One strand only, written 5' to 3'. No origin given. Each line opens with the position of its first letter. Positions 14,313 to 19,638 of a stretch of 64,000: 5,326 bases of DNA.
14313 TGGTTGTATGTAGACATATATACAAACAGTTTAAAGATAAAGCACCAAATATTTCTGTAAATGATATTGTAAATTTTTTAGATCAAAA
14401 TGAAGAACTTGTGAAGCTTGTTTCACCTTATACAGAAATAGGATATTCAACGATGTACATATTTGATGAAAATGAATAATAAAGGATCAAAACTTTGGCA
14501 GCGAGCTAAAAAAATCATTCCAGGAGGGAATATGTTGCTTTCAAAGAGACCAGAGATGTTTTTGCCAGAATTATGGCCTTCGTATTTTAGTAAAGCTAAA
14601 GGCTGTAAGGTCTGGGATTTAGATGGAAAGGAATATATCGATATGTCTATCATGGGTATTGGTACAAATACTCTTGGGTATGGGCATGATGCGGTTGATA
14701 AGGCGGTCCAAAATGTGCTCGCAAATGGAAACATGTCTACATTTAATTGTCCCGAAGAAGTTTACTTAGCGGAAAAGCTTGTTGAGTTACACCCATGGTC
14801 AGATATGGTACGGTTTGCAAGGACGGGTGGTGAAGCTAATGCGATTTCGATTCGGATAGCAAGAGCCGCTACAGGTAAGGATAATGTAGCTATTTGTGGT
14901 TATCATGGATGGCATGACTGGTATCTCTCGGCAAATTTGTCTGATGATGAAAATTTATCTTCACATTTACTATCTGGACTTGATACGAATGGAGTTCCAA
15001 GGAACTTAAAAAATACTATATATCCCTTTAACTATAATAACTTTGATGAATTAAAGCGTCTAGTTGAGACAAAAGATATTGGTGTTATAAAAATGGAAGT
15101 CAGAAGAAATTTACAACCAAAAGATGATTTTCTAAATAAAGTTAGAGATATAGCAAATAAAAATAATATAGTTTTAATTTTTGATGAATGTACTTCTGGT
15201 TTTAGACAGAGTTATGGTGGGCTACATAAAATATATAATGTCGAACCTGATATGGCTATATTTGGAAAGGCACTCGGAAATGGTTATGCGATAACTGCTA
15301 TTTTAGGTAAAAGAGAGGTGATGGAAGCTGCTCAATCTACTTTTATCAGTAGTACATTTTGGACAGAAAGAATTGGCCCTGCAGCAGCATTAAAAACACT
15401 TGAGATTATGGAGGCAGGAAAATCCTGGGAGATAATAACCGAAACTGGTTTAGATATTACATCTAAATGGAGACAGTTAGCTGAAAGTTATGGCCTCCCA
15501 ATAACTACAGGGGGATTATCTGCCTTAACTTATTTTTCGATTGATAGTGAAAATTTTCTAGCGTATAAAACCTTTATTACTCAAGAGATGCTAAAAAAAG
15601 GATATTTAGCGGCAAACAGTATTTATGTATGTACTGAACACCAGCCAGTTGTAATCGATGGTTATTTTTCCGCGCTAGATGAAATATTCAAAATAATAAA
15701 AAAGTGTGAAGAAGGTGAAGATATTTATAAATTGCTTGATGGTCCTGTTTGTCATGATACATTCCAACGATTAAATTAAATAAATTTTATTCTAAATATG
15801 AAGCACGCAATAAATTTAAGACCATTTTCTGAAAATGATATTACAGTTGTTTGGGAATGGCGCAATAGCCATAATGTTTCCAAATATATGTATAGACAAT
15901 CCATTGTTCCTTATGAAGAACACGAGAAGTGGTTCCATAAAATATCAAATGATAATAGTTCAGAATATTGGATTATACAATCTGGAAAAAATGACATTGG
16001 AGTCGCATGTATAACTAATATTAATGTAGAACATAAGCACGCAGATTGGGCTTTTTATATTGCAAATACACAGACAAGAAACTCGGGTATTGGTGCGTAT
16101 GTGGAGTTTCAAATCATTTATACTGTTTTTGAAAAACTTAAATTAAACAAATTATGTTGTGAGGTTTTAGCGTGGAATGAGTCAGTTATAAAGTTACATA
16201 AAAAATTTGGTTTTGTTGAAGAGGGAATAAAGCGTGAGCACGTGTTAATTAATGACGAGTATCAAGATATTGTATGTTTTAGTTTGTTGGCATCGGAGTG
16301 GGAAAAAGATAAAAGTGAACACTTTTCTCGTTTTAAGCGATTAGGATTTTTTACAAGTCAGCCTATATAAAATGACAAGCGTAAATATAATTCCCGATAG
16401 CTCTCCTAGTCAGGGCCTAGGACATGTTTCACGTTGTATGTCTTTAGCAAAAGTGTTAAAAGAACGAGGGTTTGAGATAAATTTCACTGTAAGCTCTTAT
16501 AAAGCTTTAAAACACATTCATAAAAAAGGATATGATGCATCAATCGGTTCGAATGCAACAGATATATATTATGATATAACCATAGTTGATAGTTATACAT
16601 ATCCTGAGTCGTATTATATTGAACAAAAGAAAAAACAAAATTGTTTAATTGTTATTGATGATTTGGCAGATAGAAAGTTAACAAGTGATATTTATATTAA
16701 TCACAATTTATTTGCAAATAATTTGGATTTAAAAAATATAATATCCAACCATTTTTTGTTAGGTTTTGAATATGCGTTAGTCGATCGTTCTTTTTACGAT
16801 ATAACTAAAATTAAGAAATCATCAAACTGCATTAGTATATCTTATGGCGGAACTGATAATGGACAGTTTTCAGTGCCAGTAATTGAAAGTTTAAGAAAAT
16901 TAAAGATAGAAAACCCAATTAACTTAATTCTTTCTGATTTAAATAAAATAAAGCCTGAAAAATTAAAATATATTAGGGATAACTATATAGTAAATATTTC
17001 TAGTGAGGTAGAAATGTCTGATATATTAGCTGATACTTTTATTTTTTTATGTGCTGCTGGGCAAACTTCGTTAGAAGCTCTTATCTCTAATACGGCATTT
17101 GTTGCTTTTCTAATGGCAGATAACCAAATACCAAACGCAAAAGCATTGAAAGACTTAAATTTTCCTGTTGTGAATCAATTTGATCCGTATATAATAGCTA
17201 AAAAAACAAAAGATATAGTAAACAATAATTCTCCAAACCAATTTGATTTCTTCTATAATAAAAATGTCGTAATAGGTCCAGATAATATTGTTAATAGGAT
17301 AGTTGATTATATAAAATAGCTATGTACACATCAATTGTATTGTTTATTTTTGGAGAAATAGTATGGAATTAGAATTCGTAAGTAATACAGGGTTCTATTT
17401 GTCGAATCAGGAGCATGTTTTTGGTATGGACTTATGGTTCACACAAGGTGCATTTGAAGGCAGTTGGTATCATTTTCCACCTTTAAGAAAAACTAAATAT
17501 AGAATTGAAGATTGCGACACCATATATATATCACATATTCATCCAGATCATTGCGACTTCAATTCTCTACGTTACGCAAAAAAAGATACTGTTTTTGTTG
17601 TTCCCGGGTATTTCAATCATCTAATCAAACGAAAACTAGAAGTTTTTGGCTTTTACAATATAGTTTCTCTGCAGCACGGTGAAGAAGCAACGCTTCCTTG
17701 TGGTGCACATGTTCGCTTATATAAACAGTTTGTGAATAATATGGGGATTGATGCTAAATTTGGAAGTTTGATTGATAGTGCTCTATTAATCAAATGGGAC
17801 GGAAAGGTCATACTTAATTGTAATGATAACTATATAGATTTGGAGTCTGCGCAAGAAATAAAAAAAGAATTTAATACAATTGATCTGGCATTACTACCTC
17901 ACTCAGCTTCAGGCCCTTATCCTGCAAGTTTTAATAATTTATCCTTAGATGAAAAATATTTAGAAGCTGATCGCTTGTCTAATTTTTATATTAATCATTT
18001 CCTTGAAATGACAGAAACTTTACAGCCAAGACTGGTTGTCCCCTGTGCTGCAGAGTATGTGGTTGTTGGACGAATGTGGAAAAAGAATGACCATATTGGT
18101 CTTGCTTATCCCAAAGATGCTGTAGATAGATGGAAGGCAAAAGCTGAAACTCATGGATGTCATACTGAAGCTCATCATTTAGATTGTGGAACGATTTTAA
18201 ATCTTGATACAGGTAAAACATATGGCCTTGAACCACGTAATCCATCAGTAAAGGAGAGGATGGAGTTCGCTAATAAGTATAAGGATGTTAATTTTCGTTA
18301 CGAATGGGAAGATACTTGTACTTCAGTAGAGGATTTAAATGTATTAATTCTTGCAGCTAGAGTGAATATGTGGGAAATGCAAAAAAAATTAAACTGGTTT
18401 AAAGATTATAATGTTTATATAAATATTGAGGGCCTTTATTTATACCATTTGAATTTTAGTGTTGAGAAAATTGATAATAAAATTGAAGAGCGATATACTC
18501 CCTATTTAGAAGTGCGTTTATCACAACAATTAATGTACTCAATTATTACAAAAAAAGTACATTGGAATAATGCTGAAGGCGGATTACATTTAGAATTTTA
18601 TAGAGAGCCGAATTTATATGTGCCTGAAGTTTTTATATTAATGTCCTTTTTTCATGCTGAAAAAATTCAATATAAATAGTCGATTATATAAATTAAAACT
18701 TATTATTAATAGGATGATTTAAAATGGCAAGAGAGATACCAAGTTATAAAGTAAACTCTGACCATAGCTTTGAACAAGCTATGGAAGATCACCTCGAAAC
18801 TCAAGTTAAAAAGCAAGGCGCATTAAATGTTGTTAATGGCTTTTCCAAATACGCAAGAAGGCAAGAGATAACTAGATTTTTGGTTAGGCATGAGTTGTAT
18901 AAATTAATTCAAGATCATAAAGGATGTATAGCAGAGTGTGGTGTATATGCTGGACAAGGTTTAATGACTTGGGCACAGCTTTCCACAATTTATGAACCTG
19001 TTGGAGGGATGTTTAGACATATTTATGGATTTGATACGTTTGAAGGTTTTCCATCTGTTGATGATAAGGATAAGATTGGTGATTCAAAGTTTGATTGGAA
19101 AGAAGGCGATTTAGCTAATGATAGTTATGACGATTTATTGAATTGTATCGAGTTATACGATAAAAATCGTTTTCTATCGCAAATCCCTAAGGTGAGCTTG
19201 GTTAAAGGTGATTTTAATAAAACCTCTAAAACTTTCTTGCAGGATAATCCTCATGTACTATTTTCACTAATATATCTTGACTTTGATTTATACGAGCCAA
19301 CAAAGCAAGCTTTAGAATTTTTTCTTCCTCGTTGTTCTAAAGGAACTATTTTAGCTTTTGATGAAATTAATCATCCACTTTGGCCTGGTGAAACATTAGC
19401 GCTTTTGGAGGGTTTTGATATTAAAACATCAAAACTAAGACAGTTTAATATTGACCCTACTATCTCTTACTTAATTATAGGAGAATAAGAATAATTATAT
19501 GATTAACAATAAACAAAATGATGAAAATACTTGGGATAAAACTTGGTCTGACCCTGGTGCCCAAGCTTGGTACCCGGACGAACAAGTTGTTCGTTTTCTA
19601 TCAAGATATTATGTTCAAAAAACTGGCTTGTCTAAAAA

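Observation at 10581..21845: Pse-type pathway split by an inserted second synthase set (AKR + divergent NeuB + SpsF-like CT + class III aminotransferase)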

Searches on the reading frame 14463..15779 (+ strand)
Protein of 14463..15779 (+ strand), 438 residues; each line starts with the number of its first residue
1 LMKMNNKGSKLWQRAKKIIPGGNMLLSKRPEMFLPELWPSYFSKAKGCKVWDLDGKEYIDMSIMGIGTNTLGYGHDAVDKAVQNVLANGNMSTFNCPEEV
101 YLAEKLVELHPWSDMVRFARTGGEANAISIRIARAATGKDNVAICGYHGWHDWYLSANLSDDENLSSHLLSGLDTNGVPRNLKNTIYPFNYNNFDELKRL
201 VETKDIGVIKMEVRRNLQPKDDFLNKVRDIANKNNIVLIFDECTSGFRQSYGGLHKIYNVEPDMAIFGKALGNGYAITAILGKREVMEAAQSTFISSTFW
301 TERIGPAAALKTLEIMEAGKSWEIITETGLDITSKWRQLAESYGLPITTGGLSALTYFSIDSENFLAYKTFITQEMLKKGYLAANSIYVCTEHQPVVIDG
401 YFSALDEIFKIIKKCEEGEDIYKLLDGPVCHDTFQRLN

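Call 3: search_protein_families(library=pfam, proteins=[window:14463-15779:+])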
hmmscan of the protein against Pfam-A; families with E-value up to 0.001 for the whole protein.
window:14463-15779:+ (438 aa): 1 family
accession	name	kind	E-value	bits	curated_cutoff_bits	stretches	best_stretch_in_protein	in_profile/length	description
PF00202.27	Aminotran_3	-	3.5e-40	138.4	30.5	1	42-343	13-333/403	Aminotransferase class-III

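Call 4: search_protein_families(library=ncbifam, proteins=[window:14463-15779:+])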
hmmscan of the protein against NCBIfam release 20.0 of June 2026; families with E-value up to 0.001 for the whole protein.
window:14463-15779:+ (438 aa): 68 families (the best 25 are shown)
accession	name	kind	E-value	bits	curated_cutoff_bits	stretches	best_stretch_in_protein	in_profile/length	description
NF004856.0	PRK06209.1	equivalog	2.7e-75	253.6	486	1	7-438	10-441/450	glutamate-1-semialdehyde 2,1-aminomutase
NF041362.1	GntE_guanitoxin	equivalog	1.8e-62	211.3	525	1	1-374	1-384/426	guanitoxin biosynthesis PLP-dependent transaminase GntE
NF000818.0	PRK00062.1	subfamily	1e-60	205.6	398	1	6-410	4-425/429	glutamate-1-semialdehyde 2,1-aminomutase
TIGR00713.1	hemL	equivalog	1.4e-56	192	527.3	1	9-369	3-366/423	glutamate-1-semialdehyde 2,1-aminomutase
NF009055.0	PRK12389.1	equivalog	1.9e-44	152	637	1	7-359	5-362/431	glutamate-1-semialdehyde 2,1-aminomutase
TIGR00707.1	argD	subfamily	2.3e-37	128.7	410.05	1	41-385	12-350/381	acetylornithine/succinylornithine family transaminase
NF004426.0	PRK05769.1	equivalog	3.2e-35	121.8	552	2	218-383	238-405/441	acetyl ornithine aminotransferase family protein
NF005993.0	PRK08117.1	subfamily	1.9e-31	109.1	574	2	218-345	224-352/433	aspartate aminotransferase family protein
NF049976.1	AmadipTransam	equivalog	3.6e-31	108.5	650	2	220-344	209-334/416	2-aminoadipate transaminase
NF001864.0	PRK00615.1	equivalog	4e-31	108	706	1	4-319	3-322/433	glutamate-1-semialdehyde aminotransferase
NF002874.0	PRK03244.1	equivalog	5.3e-31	107.8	457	1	43-338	30-321/399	acetylornithine transaminase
NF049939.1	HyAminethphonNHLyPbfA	equivalog_domain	2.3e-29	102.1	525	1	42-343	47-362/442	(R)-1-hydroxy-2-aminoethylphosphonate ammonia-lyase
NF003468.0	PRK05093.1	subfamily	6.3e-29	100.9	522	2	185-345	166-330/405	acetylornithine/succinyldiaminopimelate transaminase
NF003273.0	PRK04260.1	equivalog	5.1e-28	97.7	616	1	42-334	15-299/376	acetylornithine transaminase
NF002797.0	PRK02936.1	equivalog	5.2e-28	97.9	496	1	38-333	11-300/385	acetylornithine transaminase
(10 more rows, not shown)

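Call 22: search_solved_structures(query=window:14463-15779:+, max_evalue=1e-20)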
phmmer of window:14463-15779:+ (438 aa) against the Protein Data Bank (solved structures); distinct sequences matched with E-value up to 1e-20: 29.
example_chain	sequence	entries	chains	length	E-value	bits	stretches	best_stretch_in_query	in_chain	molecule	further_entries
6w80_A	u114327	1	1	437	1.9e-38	135.3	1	7-366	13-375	Glutamate-1-semialdehyde 2,1-aminomutase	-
2epj_A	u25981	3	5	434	1.7e-36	128.9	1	5-363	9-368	Glutamate-1-semialdehyde 2,1-aminomutase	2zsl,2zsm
2e7u_A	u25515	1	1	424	7.2e-36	126.9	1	11-358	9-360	Glutamate-1-semialdehyde 2,1-aminomutase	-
3l44_A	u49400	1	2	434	1.4e-35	125.9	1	39-360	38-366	Glutamate-1-semialdehyde 2,1-aminomutase 1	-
5hdm_A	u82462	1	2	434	6e-35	123.8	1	7-358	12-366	Glutamate-1-semialdehyde 2,1-aminomutase 1, chloroplastic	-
3bs8_A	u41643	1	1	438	7.1e-35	123.6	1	5-374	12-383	Glutamate-1-semialdehyde 2,1-aminomutase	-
7lld_A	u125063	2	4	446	1.3e-34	122.7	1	35-357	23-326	C-6' aminotransferase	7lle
2hoy_A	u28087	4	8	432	9.6e-34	119.9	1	7-354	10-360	Glutamate-1-semialdehyde 2,1-aminomutase (GSAM) apo-form | Glutamate-1-semialdehyde 2,1-aminomutase (GSAM) pmp-form | Glutamate-1-semialdehyde 2,1-aminomutase (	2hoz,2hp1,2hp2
3fq7_A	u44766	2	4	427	9.7e-34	119.9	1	7-354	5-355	Glutamate-1-semialdehyde 2,1-aminomutase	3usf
3fq8_A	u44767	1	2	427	9.7e-34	119.9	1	7-354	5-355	Glutamate-1-semialdehyde 2,1-aminomutase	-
2gsa_A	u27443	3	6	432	1.8e-33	119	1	7-354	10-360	GLUTAMATE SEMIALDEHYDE AMINOTRANSFERASE | PROTEIN (GLUTAMATE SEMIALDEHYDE AMINOTRANSFERASE)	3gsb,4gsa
3fqa_A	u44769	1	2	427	1.8e-33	118.9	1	7-354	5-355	Glutamate-1-semialdehyde 2,1-aminomutase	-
7lm0_A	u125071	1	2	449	2e-33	118.8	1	43-371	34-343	C-6' aminotransferase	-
6hbs_A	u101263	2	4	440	2.4e-33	118.5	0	9-154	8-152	Aminopentol aminotransferase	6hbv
5i92_A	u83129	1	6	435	6.7e-33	117.1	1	8-359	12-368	Glutamate-1-semialdehyde 2,1-aminomutase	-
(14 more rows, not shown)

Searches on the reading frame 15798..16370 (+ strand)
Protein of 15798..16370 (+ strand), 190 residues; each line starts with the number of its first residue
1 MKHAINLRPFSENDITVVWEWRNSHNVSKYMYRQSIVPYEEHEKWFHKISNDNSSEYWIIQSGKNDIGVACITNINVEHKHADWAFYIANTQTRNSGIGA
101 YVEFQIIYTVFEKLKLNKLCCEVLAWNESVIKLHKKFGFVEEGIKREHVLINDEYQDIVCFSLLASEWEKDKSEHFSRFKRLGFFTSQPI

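Call 3: search_protein_families(library=pfam, proteins=[window:15798-16370:+])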
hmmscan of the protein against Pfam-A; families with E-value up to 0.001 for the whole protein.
window:15798-16370:+ (190 aa): 4 families
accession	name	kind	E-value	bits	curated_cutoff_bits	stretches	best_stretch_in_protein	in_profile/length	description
PF13302.13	Acetyltransf_3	-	2.9e-14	54.4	25.4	1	6-140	3-138/138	Acetyltransferase (GNAT) domain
PF13420.13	Acetyltransf_4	-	5.2e-12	46.5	24.3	1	9-158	3-153/155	Acetyltransferase (GNAT) domain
PF00583.31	Acetyltransf_1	-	1e-06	29.4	20.7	1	35-139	17-116/116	Acetyltransferase (GNAT) family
PF13523.12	Acetyltransf_8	-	1e-06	28.9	27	1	12-143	3-141/145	Acetyltransferase (GNAT) domain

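Call 4: search_protein_families(library=ncbifam, proteins=[window:15798-16370:+])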
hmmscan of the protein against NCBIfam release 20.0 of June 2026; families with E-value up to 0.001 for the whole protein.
window:15798-16370:+ (190 aa): 6 families
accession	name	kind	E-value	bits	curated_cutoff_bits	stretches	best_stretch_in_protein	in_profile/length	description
TIGR03585.1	PseH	equivalog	6.7e-45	153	93.1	1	6-161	2-155/156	UDP-4-amino-4,6-dideoxy-N-acetyl-beta-L-altrosamine N-acetyltransferase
NF011709.0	PRK15130.1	equivalog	6.3e-14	52.2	218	1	2-168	4-169/186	spermidine N1-acetyltransferase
NF040503.1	resist_ArsN1a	equivalog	3.3e-07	30.2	170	1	82-161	78-155/159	arsinothricin resistance N-acetyltransferase ArsN1 family A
NF007527.0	PRK10140.1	equivalog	7.3e-07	29.2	236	1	24-159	20-156/162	N-acetyltransferase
NF008072.0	PRK10809.1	equivalog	1.9e-06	27.7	190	1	51-171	71-193/194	ribosomal protein S5-alanine N-acetyltransferase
TIGR01575.1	rimI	equivalog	9.2e-05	22.6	86.4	1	43-147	20-120/132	ribosomal protein S18-alanine N-acetyltransferase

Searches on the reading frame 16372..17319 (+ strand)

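Call 3: search_protein_families(library=pfam, proteins=[window:16372-17319:+])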
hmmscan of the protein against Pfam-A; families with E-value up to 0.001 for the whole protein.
window:16372-17319:+ (315 aa): 0 families

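Call 4: search_protein_families(library=ncbifam, proteins=[window:16372-17319:+])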
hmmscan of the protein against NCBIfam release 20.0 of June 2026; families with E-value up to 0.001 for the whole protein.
window:16372-17319:+ (315 aa): 1 family
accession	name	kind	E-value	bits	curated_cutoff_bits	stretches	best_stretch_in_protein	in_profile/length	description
TIGR03590.1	PseG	equivalog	1.9e-37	129.4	153.55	1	6-259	5-280/280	UDP-2,4-diacetamido-2,4,6-trideoxy-beta-L-altropyranose hydrolase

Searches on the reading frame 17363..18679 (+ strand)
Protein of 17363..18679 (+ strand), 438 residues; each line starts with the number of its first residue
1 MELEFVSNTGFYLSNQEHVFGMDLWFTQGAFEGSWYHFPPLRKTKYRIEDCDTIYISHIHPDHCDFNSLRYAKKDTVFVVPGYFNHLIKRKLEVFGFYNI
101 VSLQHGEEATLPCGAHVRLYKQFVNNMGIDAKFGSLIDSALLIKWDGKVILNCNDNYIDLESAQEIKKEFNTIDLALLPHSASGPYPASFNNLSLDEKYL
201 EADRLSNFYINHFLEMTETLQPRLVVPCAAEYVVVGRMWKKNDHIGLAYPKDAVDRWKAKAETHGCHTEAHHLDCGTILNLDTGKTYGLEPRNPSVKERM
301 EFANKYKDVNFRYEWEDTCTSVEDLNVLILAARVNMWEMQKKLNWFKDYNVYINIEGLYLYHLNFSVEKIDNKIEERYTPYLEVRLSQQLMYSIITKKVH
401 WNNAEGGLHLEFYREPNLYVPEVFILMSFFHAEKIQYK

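Call 3: search_protein_families(library=pfam, proteins=[window:17363-18679:+])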
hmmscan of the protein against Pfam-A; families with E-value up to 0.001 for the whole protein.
window:17363-18679:+ (438 aa): 1 family
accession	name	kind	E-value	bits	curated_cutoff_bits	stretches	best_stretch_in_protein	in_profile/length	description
PF12706.13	Lactamase_B_2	-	0.00015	21.9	27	1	37-187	19-171/200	Beta-lactamase superfamily domain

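Call 4: search_protein_families(library=ncbifam, proteins=[window:17363-18679:+])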
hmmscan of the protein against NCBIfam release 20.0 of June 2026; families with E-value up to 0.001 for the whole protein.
window:17363-18679:+ (438 aa): 0 families

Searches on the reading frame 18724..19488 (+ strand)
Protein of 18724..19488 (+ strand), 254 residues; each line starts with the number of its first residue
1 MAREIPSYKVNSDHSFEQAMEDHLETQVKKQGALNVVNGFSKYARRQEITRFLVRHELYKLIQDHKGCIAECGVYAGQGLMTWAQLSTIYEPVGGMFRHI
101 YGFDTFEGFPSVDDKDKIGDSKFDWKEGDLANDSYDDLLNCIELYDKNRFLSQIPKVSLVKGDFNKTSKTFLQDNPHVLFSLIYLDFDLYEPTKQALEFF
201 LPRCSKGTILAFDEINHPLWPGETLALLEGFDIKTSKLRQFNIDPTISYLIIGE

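Call 3: search_protein_families(library=pfam, proteins=[window:18724-19488:+])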
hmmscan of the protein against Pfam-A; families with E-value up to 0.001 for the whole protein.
window:18724-19488:+ (254 aa): 2 families
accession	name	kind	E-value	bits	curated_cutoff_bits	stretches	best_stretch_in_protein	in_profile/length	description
PF05711.17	TylF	-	2.6e-08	33.9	23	1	64-215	90-229/264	Macrocin-O-methyltransferase (TylF)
PF13578.12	Methyltransf_24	-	1e-07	33.2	26.3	1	71-215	2-105/105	Methyltransferase domain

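Call 4: search_protein_families(library=ncbifam, proteins=[window:18724-19488:+])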
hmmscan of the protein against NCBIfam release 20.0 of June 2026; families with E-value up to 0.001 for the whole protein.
window:18724-19488:+ (254 aa): 0 families
